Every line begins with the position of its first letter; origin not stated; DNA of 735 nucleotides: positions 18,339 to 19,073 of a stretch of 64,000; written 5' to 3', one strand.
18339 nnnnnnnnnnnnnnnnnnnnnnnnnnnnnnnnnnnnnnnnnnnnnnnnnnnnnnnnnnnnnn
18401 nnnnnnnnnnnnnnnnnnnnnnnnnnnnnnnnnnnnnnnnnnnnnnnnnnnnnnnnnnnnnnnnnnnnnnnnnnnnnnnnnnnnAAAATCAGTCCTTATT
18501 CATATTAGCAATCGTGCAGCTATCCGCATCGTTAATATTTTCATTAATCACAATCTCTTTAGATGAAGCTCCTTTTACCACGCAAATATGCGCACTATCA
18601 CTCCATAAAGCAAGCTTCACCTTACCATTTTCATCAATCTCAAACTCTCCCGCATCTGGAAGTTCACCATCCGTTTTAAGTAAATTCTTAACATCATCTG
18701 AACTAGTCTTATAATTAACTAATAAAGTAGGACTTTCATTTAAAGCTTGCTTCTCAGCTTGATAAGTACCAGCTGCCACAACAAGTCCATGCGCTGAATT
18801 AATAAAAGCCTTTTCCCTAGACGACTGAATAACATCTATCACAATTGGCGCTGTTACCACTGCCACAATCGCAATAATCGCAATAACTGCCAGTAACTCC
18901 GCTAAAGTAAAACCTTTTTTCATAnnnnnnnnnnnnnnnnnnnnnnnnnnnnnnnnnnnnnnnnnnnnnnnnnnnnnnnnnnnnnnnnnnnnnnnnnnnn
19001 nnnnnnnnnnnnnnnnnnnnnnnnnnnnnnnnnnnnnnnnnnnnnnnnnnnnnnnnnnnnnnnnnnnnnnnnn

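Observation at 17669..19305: Two tandem prepilin genes plus an Ig-domain surface protein, with no assembly ATPase in the window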

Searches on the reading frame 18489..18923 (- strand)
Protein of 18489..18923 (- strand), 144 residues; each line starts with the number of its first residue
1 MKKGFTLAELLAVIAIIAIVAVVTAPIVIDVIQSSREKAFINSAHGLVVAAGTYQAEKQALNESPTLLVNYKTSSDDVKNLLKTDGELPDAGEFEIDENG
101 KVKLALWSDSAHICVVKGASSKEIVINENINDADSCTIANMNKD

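Call 7: search_protein_families(library=pfam, max_evalue=0.1, proteins=[window:18489-18923:-])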
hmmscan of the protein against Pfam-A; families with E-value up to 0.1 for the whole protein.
window:18489-18923:- (144 aa): 2 families
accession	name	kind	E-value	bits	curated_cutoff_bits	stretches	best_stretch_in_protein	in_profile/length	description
PF07963.17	N_methyl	-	4.2e-06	26.5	21.2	1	2-23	4-25/27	Prokaryotic N-terminal methylation motif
PF08317.16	Spc7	-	0.078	12.8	34.5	0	55-84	84-113/196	Spc7 kinetochore protein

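Call 8: search_protein_families(library=ncbifam, max_evalue=0.1, proteins=[window:18489-18923:-])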
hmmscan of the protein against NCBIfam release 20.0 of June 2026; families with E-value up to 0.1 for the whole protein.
window:18489-18923:- (144 aa): 12 families
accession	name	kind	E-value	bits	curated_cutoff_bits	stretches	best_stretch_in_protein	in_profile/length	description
TIGR02532.1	IV_pilin_GFxxxE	domain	2.7e-07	30.2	16.3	1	2-24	1-23/24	prepilin-type N-terminal cleavage/methylation domain-containing protein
NF040999.1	pilin_ComGC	equivalog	0.00019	21.6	75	1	2-42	1-44/84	competence type IV pilus major pilin ComGC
TIGR01710.1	typeII_sec_gspG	equivalog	0.00034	20.6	88.85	1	3-59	1-57/134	type II secretion system major pseudopilin GspG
NF041775.1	typeIV_PilA_Myxo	equivalog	0.00047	20.2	400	1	3-58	11-66/214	type IV pilin protein PilA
TIGR02596.1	TIGR02596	subfamily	0.00051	20.2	70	1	5-39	1-35/196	Verru_Chthon cassette protein D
NF040982.1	ComGD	equivalog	0.00052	20.4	70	1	2-43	1-42/139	competence type IV pilus minor pilin ComGD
TIGR01708.2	typeII_sec_gspH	equivalog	0.00057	19.9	80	1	3-82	2-76/169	type II secretion system minor pseudopilin GspH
NF007862.0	PRK10574.1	equivalog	0.00092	19.4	138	1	2-33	4-35/145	prepilin peptidase-dependent pilin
TIGR01711.1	gspJ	equivalog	0.0078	16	64.85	1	3-35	1-33/192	type II secretion system minor pseudopilin GspJ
NF041013.1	T4P_ComGE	equivalog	0.016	15.3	49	1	2-37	3-38/83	competence type IV pilus minor pilin ComGE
NF047827.1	T3SSXpsH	equivalog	0.016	15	160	1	3-37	1-35/145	type II secretion system protein XpsH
NF007800.0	PRK10506.1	equivalog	0.072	12.9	158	0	2-23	8-29/163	prepilin peptidase-dependent protein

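Call 10: find_encoding_contigs(protein=window:18489-18923:-, flank=10000, max_places=6)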
Protein window:18489-18923:- (144 aa): 8 contigs read that carry it; 6 places shown.
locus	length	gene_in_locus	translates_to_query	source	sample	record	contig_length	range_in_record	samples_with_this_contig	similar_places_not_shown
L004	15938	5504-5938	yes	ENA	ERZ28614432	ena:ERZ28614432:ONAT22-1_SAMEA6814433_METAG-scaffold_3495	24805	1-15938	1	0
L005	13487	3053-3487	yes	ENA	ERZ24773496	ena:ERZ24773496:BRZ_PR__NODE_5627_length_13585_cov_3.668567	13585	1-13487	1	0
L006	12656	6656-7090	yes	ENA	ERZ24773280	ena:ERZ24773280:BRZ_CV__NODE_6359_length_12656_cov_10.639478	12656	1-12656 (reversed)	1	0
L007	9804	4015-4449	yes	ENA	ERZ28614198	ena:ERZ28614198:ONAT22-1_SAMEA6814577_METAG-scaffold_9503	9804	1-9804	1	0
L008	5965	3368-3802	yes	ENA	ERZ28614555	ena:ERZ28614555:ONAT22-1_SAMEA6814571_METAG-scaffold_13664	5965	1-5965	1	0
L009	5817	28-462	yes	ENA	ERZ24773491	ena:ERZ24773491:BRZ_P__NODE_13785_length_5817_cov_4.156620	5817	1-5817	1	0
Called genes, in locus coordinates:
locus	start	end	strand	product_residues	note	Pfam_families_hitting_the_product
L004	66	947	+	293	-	PF19789:DUF6273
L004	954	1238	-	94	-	PF02643:DUF192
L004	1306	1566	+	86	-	-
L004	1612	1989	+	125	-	-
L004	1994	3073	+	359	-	-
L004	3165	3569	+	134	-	PF01029:NusB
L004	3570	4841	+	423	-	PF13742:tRNA_anti_2, PF01336:tRNA_anti-codon, PF02601:Exonuc_VII_L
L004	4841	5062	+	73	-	PF02609:Exonuc_VII_S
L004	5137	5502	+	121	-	-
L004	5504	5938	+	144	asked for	PF07963:N_methyl (weak)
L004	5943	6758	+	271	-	PF16403:Bact_surface_Ig-like (faint)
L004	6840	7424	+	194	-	-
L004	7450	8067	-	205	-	PF01726:LexA_DNA_bind, PF12802:MarR_2 (weak), PF00717:Peptidase_S24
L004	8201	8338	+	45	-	-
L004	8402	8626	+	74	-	-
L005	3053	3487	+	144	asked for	PF07963:N_methyl (weak)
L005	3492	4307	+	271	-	PF16403:Bact_surface_Ig-like (faint)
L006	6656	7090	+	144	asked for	PF07963:N_methyl (weak)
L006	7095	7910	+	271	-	PF16403:Bact_surface_Ig-like (faint)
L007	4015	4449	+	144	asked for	PF07963:N_methyl (weak)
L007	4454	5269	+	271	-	PF16403:Bact_surface_Ig-like (faint)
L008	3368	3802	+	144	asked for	PF07963:N_methyl (weak)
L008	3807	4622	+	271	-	PF16403:Bact_surface_Ig-like (faint)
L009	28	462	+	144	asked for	PF07963:N_methyl (weak)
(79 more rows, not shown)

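Call 13: find_homologous_proteins(query=window:18489-18923:-, max_evalue=0.001)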
Query window:18489-18923:- (144 aa): 67 proteins with E <= 0.001 among 169 candidates.
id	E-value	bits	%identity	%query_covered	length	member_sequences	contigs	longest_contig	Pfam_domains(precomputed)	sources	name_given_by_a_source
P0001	4.3e-81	287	97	100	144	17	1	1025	PF07963.18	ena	-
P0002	2.1e-71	256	84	100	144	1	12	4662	PF07963.18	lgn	-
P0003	1.5e-66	240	80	100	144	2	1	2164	PF07963.18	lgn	-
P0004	3.9e-65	235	76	100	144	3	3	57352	PF07963.18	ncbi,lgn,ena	-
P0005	3.3e-62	226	77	98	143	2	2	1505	PF07963.18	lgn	-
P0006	3.4e-62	226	76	98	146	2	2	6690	PF07963.18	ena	-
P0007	1.4e-61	224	74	99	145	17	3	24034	PF07963.18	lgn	-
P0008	1.9e-61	223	74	96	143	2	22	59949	PF07963.18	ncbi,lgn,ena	-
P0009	5.8e-61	222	74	99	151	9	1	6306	PF07963.18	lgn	-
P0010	6.5e-61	222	74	99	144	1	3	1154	PF07963.18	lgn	-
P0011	6.5e-61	222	74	99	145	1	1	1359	PF07963.18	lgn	-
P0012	7.6e-61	221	74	99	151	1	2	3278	PF07963.18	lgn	-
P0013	7.2e-60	218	70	98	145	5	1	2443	-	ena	-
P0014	1.4e-59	217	74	100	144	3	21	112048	PF07963.18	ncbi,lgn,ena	-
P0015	2.2e-59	217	71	99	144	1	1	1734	PF07963.18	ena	-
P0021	2.6e-56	207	70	99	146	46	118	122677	PF07963.18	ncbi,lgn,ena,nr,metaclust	ncbi:putative uncharacterized protein [Firmicutes bacterium CAG:822]|nr:putative uncharacterized pro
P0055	8.8e-31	124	44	95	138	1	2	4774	PF07963.18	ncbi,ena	-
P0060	3.8e-29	119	46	88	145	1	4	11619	-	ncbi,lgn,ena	-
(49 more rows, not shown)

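Call 14: find_encoding_contigs(protein=P0021, flank=10000, max_places=3)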
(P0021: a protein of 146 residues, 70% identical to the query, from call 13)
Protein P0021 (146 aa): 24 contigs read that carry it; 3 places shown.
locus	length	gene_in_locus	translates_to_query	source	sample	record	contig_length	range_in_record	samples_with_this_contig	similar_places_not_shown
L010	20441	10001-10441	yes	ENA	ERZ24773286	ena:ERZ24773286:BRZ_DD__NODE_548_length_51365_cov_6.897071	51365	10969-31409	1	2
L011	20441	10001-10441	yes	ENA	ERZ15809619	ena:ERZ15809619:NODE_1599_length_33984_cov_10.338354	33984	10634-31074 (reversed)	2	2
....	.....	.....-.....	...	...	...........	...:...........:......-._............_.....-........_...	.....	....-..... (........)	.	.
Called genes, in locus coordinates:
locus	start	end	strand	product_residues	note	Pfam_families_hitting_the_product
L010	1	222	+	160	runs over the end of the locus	PF04093:MreD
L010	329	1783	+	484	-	PF13328:HD_4, PF01966:HD, PF04607:RelA_SpoT, PF02824:TGS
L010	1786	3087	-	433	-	PF08245:Mur_ligase_M, PF02875:Mur_ligase_C (weak)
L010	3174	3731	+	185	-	PF01551:Peptidase_M23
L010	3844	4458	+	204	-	PF02163:Peptidase_M50 (weak)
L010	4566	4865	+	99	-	PF00829:Ribosomal_L21p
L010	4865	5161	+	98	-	PF04327:Peptidase_Prp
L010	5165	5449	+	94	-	PF01016:Ribosomal_L27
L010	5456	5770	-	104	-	PF02643:DUF192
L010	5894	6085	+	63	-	-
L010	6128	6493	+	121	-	-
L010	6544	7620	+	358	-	-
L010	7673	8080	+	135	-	PF01029:NusB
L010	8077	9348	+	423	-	PF13742:tRNA_anti_2, PF01336:tRNA_anti-codon, PF02601:Exonuc_VII_L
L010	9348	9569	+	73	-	PF02609:Exonuc_VII_S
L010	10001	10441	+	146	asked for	PF07963:N_methyl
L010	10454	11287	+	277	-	PF16403:Bact_surface_Ig-like (weak)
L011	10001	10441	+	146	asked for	PF07963:N_methyl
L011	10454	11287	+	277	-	PF16403:Bact_surface_Ig-like (weak)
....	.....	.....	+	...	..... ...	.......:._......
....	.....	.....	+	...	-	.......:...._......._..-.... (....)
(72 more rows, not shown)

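Call 15: find_encoding_contigs(protein=P0055, flank=10000, max_places=3)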
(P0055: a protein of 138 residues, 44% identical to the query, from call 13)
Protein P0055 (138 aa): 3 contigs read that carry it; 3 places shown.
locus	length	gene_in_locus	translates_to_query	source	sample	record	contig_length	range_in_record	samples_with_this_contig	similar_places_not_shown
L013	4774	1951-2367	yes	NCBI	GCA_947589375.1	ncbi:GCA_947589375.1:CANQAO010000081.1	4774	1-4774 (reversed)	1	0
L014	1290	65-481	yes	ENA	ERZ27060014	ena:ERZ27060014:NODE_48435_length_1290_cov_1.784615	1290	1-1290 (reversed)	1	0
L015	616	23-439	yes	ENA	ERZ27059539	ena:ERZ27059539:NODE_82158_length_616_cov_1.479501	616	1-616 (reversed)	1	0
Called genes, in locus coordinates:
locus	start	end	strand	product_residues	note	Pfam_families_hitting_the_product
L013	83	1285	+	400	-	PF13742:tRNA_anti_2, PF01336:tRNA_anti-codon, PF02601:Exonuc_VII_L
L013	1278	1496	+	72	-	PF02609:Exonuc_VII_S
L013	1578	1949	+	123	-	PF07963:N_methyl (weak)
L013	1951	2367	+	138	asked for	PF07963:N_methyl (weak)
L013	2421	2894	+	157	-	-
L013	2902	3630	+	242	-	PF00899:ThiF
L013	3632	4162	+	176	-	-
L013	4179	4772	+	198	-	?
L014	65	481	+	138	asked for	PF07963:N_methyl (weak)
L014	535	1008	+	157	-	-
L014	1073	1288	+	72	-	?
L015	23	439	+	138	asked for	PF07963:N_methyl (weak)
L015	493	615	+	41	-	?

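Call 16: find_encoding_contigs(protein=P0060, flank=10000, max_places=3)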
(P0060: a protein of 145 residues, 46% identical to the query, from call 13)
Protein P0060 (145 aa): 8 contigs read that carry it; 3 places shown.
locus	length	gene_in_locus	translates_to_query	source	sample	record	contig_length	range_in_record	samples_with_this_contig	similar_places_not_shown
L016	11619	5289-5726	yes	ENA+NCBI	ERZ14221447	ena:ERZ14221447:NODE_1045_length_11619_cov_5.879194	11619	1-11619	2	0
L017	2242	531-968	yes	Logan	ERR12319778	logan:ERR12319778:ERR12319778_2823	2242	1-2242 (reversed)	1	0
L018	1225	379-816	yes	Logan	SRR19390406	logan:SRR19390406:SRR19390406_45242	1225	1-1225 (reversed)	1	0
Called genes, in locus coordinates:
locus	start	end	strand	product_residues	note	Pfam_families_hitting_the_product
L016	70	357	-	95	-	-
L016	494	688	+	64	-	-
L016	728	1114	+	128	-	-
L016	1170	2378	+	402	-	PF13439:Glyco_transf_4, PF13477:Glyco_trans_4_2 (faint), PF13579:Glyco_trans_4_4, PF00534:Glycos_transf_1, PF13692:Glyco_trans_1_4, PF20706:GT4-conflict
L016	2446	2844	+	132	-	PF01029:NusB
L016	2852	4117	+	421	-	PF13742:tRNA_anti_2, PF01336:tRNA_anti-codon, PF02601:Exonuc_VII_L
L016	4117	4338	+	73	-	PF02609:Exonuc_VII_S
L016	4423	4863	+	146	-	-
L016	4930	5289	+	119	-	PF07963:N_methyl (weak)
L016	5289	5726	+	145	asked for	-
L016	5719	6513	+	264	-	PF16403:Bact_surface_Ig-like (weak)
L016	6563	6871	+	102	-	-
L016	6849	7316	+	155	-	-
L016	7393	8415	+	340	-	PF13020:NOV_C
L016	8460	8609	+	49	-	-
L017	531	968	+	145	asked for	-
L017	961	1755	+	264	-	PF16403:Bact_surface_Ig-like (weak)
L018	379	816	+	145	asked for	-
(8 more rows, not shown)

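Call 18: find_related_loci(query=A1, collection=genome_contigs, flank=10000)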
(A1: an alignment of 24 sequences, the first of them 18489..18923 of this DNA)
Query A1 (144 aa) in genome_contigs; peptide patterns used: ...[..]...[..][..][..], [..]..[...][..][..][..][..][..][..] (x = any residue, [..] = any of these).
599 stretches matched a pattern (row limit reached: there are more); 334 encode a relative of the query (tblastn E <= 1e-3); the best 80 are kept; 80 distinct loci.
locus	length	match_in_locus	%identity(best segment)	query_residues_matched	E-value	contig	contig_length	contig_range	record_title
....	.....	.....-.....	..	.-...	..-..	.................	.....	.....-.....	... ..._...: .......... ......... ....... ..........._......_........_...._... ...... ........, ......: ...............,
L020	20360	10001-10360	40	2-124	1e-23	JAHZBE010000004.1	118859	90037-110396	MAG: bacterium isolate HRGM_Genome_2006 HRGM_Genome_2006_4, whole genome shotgun sequence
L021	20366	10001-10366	34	2-130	1e-20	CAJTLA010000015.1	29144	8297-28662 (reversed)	MAG TPA_asm: uncultured Bacilli bacterium isolate MGBC102946 genome assembly, contig: MGBC102946.15, whole genome shotgu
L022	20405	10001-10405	35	1-122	4e-20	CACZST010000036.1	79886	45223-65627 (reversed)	MAG: uncultured Erysipelotrichaceae bacterium isolate RUG12921 genome assembly, contig: RUG12921_asm_36, whole genome sh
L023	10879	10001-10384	36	2-128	4e-17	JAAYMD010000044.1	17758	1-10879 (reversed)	MAG: Mollicutes bacterium isolate AS20ysBPTH_155 45729_AS20, whole genome shotgun sequence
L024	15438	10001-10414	33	2-141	2e-16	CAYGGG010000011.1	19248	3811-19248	MAG TPA_asm: uncultured Muribaculaceae bacterium isolate ERP113451_co2_311 genome assembly, contig: NODE_1822_length_192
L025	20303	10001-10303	43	2-97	3e-16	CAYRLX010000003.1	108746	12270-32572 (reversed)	MAG TPA_asm: uncultured Muribaculaceae bacterium isolate SRP278969_co2_639 genome assembly, contig: NODE_62_length_10874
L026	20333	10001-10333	35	1-113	6e-16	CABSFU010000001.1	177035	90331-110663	MAG TPA_asm: uncultured Bacillales bacterium isolate MGYG-HGUT-02248 genome assembly, contig: GUT_GENOME139761_1, whole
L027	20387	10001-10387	33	2-128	5e-16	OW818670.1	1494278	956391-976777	metagenome genome assembly, chromosome: 1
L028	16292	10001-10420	31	3-141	6e-16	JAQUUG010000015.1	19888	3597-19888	MAG: Bacilli bacterium isolate STD2_138 NODE_9950_length_19888_cov_3.277618_Sandtown_D2, whole genome shotgun sequence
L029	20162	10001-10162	56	1-54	1e-15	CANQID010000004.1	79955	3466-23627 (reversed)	MAG: uncultured Bacilli bacterium isolate Lapin-030__bin39 genome assembly, contig: Lapin-030__NODE_438_length_79955_cov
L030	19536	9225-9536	37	2-102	5e-15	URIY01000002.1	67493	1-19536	uncultured Tenericutes bacterium isolate UMGS1045 genome assembly, contig: NODE_259_length_67493_cov_13.985453, whole ge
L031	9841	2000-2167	52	2-57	3e-14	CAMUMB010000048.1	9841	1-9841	MAG TPA_asm: uncultured Bacillales bacterium isolate SRR14038239_bin.65_metawrap_v1.3_MAG genome assembly, contig: NODE.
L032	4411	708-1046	35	3-102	4e-14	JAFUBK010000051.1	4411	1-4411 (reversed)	MAG: Bacilli bacterium isolate RGIG4341 Roe_deer_Jejunum-1__c69200, whole genome shotgun sequence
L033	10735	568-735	52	1-56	5e-14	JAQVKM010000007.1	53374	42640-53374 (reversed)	MAG: Bacilli bacterium isolate STE_87 NODE_1041_length_53374_cov_6.378031_Sandtown_E, whole genome shotgun sequence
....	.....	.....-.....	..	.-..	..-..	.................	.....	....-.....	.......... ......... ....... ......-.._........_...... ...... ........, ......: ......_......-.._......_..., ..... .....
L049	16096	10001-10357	30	2-124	2e-12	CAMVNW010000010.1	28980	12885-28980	MAG TPA_asm: uncultured Bacillales bacterium isolate SRR8387716_bin.72_metaWRAP_v1.3_MAG genome assembly, contig: ERZ142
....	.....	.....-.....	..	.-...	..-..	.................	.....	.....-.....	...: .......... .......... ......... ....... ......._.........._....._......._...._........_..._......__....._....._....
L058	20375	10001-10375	33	2-130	1e-11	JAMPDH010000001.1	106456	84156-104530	MAG: Clostridium sp. isolate NALB_7821b_8 Scaffold_#1__SCF_001___106456_bp, whole genome shotgun sequence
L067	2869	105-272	46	2-57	4e-11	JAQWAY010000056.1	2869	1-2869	MAG: Bacilli bacterium isolate STF2_207 NODE_155891_length_2869_cov_14.732312_Sandtown_F2, whole genome shotgun sequence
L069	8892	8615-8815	43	2-66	2e-11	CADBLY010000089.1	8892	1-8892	MAG: uncultured Erysipelotrichaceae bacterium isolate RUG14093 genome assembly, contig: RUG14093_asm_89, whole genome sh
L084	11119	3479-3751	34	1-80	5e-10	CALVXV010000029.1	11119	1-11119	MAG: uncultured Bacilli bacterium isolate BRZ_MN__bin27 genome assembly, contig: BRZ_MN__NODE_4187_length_11119_cov_11.2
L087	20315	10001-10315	39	3-102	8e-10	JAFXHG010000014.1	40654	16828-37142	MAG: Bacilli bacterium isolate RGIG6413 Sheep_Rectum-5__c200702, whole genome shotgun sequence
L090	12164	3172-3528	36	3-126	2e-9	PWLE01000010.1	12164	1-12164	MAG: Mollicutes bacterium isolate CSSed10_225R1 CS-Sed10-C12678, whole genome shotgun sequence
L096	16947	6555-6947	30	2-141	2e-9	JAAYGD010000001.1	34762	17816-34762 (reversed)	MAG: Mycoplasmatota bacterium isolate AS09scLD_189 3961_AS09, whole genome shotgun sequence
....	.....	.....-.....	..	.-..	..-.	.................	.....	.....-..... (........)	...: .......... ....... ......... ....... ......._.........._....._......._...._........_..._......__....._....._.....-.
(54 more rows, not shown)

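Call 23: search_protein_families(library=pfam, max_evalue=0.001, proteins=[L084:129-2342:+, L084:2454-2780:+, L084:2792-3436:+, L084:3461-3883:+, L084:3938-4381:+, L084:4378-5367:+, L084:5364-5714:+, L084:5821-7332:+, L084:8029-10869:+, L058:2451-4484:+])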
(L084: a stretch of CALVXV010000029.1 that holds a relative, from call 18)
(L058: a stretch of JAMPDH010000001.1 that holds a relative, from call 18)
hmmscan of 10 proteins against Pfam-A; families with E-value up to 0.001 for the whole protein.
L084:129-2342:+ (737 aa): 5 families
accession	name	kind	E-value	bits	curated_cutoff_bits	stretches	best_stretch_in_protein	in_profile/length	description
PF01580.24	FtsK_SpoIIIE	-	3.6e-67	226.5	24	1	369-566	2-220/221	FtsK/SpoIIIE family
PF17854.6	FtsK_alpha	-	1.5e-28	99.4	22.9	1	260-361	2-101/101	FtsK alpha domain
PF09397.16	FtsK_gamma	-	2e-27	95.1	30.6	1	671-730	3-62/63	Ftsk gamma domain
PF12846.13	AAA_10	-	3.4e-05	23.5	27.5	1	404-449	20-61/362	AAA-like domain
PF04851.21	ResIII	-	0.00053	20.4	22.5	0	403-528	21-133/164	Type III restriction enzyme, res subunit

L084:2454-2780:+ (108 aa): 1 family
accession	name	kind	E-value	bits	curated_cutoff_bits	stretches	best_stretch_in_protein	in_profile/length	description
PF01740.26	STAS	-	2e-09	37.6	22.6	1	4-83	2-81/106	STAS domain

L084:2792-3436:+ (214 aa): 4 families
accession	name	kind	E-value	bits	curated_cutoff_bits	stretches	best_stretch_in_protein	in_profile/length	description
PF04542.20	Sigma70_r2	-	6.6e-15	55.1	24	1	7-72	1-68/71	Sigma-70 region 2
PF04545.22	Sigma70_r4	-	3.8e-13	49.2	24.1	1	163-211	2-50/50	Sigma-70, region 4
PF04539.22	Sigma70_r3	-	5.5e-07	30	25.3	1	86-133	4-51/78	Sigma-70 region 3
PF08281.18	Sigma70_r4_2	-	5.1e-06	26.5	25.7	1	160-200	5-45/54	Sigma-70, region 4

L084:3461-3883:+ (140 aa): 1 family
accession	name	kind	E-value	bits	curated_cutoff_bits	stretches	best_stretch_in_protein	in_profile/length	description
PF07963.17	N_methyl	-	5.1e-07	29.4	21.2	1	7-31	3-27/27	Prokaryotic N-terminal methylation motif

L084:3938-4381:+ (147 aa): 1 family
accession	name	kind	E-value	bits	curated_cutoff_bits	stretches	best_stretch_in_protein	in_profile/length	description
PF03862.18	SpoVAC_SpoVAEB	-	2.2e-31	109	25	1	23-140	1-117/117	SpoVAC/SpoVAEB sporulation membrane protein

L084:4378-5367:+ (329 aa): 1 family
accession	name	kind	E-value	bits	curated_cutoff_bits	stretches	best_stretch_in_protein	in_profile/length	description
PF07451.17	SpoVAD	-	1.9e-120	402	22.1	1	2-326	4-329/329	Stage V sporulation protein AD (SpoVAD)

L084:5364-5714:+ (116 aa): 1 family
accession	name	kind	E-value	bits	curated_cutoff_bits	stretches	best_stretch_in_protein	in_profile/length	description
PF03862.18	SpoVAC_SpoVAEB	-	6.7e-30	104.2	25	1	3-111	2-117/117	SpoVAC/SpoVAEB sporulation membrane protein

L084:5821-7332:+ (503 aa): 1 family
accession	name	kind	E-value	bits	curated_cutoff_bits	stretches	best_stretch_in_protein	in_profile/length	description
PF07751.16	Abi_2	-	2.2e-17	64.4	25.6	1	118-304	23-183/184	Abi-like protein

L084:8029-10869:+ (946 aa): 20 families
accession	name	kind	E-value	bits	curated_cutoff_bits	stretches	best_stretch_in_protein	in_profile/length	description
PF17760.6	UvrA_inter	-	7.4e-37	126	23.3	1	139-245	1-107/109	UvrA interaction domain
PF17755.6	UvrA_DNA-bind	-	3.3e-34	117.9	23.2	1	296-405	1-109/110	UvrA DNA-binding domain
PF00005.33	ABC_tran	-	8.2e-21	75.5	25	1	800-866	78-137/137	ABC transporter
PF02463.25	SMC_N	-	1.2e-10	41.6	40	0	321-567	115-211/220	RecF/RecN/SMC N terminal domain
PF03193.22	RsgA_GTPase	-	1.9e-07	31.5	30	0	617-662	85-129/174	RsgA GTPase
PF13555.12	AAA_29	-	1.7e-06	28.1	27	0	637-658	20-41/61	P-loop containing region of AAA domain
PF20720.3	nSTAND3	-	2.7e-06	27.6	27.2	0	640-667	18-45/155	Novel STAND NTPase 3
PF13191.12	AAA_16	-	6.2e-06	27.2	32.6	0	640-666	25-51/167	AAA ATPase domain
PF20703.3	nSTAND1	-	8.2e-06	26.1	27.1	0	19-50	19-50/379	Novel STAND NTPase 1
PF25201.1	nSTAND6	-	2e-05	25.1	27.7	0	626-662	5-41/148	Novel STAND NTPase 6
PF13401.12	AAA_22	-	2.2e-05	25.2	27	0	640-664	6-30/130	AAA domain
PF13671.12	AAA_33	-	3e-05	24.8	27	0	642-665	2-29/143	AAA domain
PF05729.18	NACHT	-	7.6e-05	23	26.7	0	642-671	3-32/167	NACHT domain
PF13173.12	AAA_14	-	0.00011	22.7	27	0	640-679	3-44/129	AAA domain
PF13481.12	AAA_25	-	0.00017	21.7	27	0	631-664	25-58/195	AAA domain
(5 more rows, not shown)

L058:2451-4484:+ (677 aa): 4 families
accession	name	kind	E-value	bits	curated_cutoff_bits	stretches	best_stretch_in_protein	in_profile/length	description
PF02534.20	T4SS-DNA_transf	-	2.2e-50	172.3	20.1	1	122-498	30-394/468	Type IV secretory system Conjugative DNA transfer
PF10412.15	TrwB_AAD_bind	-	1.5e-24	87.1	20.5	1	140-501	15-338/387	Type IV secretion-system coupling protein DNA-binding domain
PF12696.13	TraG-D_C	-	3.1e-23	82.5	22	1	409-499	2-92/126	TraM recognition site of TraD and TraG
PF01935.23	DUF87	-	9.5e-08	32.8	23.2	1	142-191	25-69/220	Helicase HerA, central domain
